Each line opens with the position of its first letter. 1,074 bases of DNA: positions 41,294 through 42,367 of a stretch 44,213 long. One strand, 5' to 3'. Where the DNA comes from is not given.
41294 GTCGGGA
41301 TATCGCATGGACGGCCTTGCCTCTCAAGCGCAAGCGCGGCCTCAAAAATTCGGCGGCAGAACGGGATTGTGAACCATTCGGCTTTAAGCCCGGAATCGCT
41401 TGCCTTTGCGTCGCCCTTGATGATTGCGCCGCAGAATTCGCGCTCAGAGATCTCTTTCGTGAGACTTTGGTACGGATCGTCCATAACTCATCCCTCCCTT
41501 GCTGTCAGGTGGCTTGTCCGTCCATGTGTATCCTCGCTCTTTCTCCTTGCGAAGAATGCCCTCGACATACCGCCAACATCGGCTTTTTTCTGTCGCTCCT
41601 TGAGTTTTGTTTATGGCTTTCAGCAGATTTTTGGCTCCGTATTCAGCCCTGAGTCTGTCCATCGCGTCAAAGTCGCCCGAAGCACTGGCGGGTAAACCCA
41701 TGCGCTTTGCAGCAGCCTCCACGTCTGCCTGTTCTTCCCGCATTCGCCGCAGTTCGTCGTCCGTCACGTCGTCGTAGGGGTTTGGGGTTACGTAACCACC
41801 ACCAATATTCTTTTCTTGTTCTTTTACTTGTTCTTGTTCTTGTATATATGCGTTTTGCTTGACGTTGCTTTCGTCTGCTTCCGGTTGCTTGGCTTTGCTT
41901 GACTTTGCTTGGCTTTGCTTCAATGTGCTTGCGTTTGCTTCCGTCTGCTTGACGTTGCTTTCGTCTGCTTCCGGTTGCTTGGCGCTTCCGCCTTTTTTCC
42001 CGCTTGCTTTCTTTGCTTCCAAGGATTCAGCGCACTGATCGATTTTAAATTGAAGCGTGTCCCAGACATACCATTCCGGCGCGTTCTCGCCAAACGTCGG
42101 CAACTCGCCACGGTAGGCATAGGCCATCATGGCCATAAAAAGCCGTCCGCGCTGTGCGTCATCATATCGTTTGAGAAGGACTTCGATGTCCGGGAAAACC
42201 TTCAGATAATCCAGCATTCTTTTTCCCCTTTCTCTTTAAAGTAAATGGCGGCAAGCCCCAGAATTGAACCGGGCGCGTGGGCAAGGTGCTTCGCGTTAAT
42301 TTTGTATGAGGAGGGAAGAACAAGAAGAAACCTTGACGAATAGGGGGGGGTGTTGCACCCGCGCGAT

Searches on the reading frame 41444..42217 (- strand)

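Call 41: search_protein_families(library=pfam, proteins=[window:41444-42217:-], max_evalue=0.001)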
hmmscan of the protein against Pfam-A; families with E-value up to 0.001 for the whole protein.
window:41444-42217:- (257 aa): 1 family
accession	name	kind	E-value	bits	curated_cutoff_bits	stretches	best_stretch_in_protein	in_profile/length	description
PF19808.4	DUF6291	-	1.6e-06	28.6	27.2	1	14-78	11-77/79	Family of unknown function (DUF6291)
